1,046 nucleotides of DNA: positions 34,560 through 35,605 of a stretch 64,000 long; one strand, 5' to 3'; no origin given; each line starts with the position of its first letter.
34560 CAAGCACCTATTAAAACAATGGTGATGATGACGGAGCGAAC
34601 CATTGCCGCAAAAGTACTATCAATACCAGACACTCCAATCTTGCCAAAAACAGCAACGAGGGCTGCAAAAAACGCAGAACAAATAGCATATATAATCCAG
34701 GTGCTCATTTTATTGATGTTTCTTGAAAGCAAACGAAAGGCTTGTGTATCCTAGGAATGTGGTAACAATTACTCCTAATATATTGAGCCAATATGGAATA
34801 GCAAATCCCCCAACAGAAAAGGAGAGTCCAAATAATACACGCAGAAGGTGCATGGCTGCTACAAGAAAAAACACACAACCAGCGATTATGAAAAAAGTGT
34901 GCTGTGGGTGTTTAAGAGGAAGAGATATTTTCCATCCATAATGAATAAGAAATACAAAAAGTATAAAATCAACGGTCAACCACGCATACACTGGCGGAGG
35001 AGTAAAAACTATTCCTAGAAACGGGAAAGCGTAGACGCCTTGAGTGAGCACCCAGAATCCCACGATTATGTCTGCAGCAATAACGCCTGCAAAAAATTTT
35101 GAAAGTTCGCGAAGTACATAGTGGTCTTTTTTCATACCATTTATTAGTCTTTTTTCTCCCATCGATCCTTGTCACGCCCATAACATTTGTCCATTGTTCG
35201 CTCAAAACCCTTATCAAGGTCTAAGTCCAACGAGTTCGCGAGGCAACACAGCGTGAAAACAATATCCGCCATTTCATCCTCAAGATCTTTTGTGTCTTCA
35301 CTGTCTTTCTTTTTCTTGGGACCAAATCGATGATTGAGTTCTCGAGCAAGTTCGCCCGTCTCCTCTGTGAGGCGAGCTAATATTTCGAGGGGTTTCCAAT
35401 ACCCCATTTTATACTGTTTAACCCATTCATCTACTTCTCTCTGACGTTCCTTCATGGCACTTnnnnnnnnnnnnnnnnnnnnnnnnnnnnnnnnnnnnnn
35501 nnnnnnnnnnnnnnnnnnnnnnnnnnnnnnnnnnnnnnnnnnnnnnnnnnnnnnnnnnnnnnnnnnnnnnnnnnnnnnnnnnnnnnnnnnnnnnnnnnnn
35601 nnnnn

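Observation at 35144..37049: A type IV pilin gene sandwiched between two paralogous stand-alone C39-like cysteine peptidase genes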

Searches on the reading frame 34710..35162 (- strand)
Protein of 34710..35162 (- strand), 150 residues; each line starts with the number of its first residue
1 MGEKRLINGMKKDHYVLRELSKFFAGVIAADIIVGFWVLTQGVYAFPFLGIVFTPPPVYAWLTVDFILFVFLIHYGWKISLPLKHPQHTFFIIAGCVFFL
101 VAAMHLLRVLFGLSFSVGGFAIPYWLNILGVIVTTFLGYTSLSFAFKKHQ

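Call 24: search_protein_families(library=pfam, proteins=[window:34710-35162:-], max_evalue=0.01)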
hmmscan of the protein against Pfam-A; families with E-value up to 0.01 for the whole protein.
window:34710-35162:- (150 aa): 0 families

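Call 64: search_protein_families(library=padloc, proteins=[window:34710-35162:-], max_evalue=0.01)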
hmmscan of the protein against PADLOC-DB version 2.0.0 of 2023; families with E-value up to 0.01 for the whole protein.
window:34710-35162:- (150 aa): 0 families

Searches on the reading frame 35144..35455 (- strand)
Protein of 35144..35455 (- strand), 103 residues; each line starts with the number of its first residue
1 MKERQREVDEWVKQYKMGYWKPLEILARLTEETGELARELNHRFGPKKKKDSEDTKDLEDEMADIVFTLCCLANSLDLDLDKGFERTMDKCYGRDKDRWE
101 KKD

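Call 3: search_protein_families(library=pfam, proteins=[window:35144-35455:-], max_evalue=1)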
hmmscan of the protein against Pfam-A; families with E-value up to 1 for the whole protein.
window:35144-35455:- (103 aa): 5 families
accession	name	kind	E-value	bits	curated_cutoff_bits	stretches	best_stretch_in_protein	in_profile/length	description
PF03819.22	MazG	-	1.2e-14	54.7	22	1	23-99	4-74/74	MazG nucleotide pyrophosphohydrolase domain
PF01503.22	PRA-PH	-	0.00065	20.5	21.3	1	4-85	11-80/86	Phosphoribosyl-ATP pyrophosphohydrolase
PF12643.12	MazG-like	-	0.0033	18.1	27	1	53-90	29-65/85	MazG-like family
PF08761.16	dUTPase_2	-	0.025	15.3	22.9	1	1-81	5-87/162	dUTPase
PF24610.1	DUF7623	-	0.34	11.5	27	1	38-66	26-53/64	Domain of unknown function (DUF7623)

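Call 4: search_protein_families(library=ncbifam, proteins=[window:35144-35455:-], max_evalue=1)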
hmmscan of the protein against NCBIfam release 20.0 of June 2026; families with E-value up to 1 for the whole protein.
window:35144-35455:- (103 aa): 4 families
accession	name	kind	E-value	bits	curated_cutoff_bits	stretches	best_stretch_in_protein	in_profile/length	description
NF007113.1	PRK09562.1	equivalog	6.1e-06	26.1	208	1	7-92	141-216/251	nucleoside triphosphate pyrophosphohydrolase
TIGR00444.1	mazG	subfamily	0.0018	18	148.3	1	24-92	156-215/248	MazG family protein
NF052436.1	YabN_Meth_PPase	exception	0.007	15.4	525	1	23-94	392-454/486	bifunctional methyltransferase/pyrophosphohydrolase YabN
TIGR03188.1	histidine_hisI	equivalog_domain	0.025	14.8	42.7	1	25-81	32-78/84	phosphoribosyl-ATP diphosphatase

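Call 64: search_protein_families(library=padloc, proteins=[window:35144-35455:-], max_evalue=0.01)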
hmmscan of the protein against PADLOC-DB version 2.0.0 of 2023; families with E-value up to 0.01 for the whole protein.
window:35144-35455:- (103 aa): 0 families
